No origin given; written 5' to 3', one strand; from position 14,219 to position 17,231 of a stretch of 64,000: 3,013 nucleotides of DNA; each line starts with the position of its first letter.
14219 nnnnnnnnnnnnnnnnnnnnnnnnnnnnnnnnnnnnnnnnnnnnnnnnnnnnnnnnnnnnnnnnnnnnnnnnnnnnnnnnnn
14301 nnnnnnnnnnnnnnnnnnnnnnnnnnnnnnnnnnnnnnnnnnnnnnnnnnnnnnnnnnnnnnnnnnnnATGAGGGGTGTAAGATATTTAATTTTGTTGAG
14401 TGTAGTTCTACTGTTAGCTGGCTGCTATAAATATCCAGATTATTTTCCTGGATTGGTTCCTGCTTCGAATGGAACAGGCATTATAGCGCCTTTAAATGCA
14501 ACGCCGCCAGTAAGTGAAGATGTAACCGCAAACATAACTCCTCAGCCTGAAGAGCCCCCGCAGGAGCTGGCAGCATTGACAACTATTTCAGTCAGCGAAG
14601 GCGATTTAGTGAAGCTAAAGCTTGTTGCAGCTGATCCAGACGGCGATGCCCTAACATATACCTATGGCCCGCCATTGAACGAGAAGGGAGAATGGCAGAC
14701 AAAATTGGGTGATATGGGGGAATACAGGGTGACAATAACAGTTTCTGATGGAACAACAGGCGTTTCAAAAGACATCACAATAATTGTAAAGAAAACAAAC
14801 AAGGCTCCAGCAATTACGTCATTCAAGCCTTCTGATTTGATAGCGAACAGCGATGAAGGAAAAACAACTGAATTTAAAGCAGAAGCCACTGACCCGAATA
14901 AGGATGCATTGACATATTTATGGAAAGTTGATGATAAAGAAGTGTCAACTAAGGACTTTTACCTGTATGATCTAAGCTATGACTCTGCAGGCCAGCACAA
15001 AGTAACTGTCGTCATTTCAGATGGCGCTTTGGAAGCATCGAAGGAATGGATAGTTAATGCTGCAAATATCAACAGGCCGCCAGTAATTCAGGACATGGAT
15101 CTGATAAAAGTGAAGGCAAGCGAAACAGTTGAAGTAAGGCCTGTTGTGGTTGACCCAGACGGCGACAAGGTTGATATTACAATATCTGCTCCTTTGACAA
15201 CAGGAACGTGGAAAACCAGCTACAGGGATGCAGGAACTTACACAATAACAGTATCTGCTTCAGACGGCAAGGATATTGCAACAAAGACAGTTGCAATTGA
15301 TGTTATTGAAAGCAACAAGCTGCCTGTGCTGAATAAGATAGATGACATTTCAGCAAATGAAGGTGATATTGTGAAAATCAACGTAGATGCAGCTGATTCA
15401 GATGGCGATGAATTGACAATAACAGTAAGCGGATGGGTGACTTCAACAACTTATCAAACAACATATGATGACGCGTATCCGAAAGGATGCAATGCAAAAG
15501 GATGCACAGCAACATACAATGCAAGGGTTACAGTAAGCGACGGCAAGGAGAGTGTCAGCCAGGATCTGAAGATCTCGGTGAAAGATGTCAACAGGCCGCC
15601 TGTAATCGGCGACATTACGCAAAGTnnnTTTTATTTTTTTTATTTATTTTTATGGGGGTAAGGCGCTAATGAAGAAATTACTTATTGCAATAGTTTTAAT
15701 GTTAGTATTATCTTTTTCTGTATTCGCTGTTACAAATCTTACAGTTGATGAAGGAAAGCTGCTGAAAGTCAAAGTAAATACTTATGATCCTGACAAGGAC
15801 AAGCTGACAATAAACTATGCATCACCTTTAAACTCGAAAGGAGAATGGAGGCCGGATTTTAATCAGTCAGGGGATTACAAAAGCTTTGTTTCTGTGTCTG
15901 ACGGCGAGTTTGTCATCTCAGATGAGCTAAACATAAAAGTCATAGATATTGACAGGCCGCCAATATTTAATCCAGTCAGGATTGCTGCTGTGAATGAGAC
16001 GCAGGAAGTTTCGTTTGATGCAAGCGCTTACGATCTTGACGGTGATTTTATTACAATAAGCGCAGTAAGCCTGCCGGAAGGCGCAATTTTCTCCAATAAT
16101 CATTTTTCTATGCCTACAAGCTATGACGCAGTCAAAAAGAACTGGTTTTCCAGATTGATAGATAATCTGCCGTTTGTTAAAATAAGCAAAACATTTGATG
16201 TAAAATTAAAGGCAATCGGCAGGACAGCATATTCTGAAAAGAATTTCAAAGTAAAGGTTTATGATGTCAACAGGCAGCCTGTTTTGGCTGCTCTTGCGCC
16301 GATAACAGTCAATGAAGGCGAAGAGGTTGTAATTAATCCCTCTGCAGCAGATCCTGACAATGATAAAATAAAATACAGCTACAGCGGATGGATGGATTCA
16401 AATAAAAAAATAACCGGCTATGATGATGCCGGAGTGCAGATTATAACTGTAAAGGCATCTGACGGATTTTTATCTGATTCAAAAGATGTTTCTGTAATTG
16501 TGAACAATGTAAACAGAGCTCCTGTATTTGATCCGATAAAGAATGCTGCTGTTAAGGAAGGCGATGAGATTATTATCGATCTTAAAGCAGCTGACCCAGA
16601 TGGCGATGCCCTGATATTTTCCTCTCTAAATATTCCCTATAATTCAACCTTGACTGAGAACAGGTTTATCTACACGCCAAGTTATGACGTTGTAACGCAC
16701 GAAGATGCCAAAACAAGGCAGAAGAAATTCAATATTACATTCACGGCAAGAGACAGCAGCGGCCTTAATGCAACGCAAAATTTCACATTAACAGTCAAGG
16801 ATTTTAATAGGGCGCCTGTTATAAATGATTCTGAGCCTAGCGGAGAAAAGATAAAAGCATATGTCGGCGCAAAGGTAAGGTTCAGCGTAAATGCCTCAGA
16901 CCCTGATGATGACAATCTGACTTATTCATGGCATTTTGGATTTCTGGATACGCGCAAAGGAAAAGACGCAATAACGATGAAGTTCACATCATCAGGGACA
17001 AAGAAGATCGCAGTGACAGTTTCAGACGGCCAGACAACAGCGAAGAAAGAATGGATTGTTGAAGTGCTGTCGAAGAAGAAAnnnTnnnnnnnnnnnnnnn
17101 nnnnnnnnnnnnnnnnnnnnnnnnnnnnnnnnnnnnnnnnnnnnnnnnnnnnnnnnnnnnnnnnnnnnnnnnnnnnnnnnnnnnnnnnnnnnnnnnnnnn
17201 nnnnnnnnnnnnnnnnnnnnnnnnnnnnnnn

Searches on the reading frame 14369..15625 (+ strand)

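Call 89: search_protein_families(library=pfam, proteins=[window:14369-15625:+], max_evalue=0.0001)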
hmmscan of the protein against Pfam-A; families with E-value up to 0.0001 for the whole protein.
window:14369-15625:+ (419 aa): 6 families
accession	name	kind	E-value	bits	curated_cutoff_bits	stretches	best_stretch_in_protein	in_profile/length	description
PF17963.7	Big_9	-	7.1e-20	72.1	23.6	2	68-133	6-82/89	Bacterial Ig domain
PF00801.26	PKD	-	4.9e-14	52.5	23.5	0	252-312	15-80/80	PKD domain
PF18911.6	PKD_4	-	6.8e-12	45.7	27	1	159-220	12-72/85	PKD domain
PF17803.7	Cadherin_4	-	1.2e-10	42.1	25.1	0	307-360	2-56/71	Bacterial cadherin-like domain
PF05345.18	He_PIG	-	2e-07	31.8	24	0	278-308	62-91/96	Putative Ig domain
PF21027.3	Sde0182_C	-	2.9e-06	28.2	27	0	88-153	10-77/83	Cellulose-binding protein Sde0182, C-terminal domain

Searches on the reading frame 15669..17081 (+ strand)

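Call 89: search_protein_families(library=pfam, proteins=[window:15669-17081:+], max_evalue=0.0001)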
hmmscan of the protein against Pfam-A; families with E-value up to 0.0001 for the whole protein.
window:15669-17081:+ (471 aa): 7 families
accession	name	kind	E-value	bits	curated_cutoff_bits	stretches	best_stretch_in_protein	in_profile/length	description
PF17963.7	Big_9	-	1.6e-23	83.8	23.6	1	282-375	1-89/89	Bacterial Ig domain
PF17803.7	Cadherin_4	-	1.8e-21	76.9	25.1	1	273-331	2-64/71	Bacterial cadherin-like domain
PF18911.6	PKD_4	-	4e-14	52.9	27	1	392-459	9-76/85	PKD domain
PF05345.18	He_PIG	-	9.1e-11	42.5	24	0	285-376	2-95/96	Putative Ig domain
PF21027.3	Sde0182_C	-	4.7e-10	40.4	27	0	403-466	2-65/83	Cellulose-binding protein Sde0182, C-terminal domain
PF17892.7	Cadherin_5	-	1.2e-09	38.3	26.5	0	281-376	1-97/98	Cadherin-like domain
PF00801.26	PKD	-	1.5e-05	25.3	23.5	1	399-456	13-70/80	PKD domain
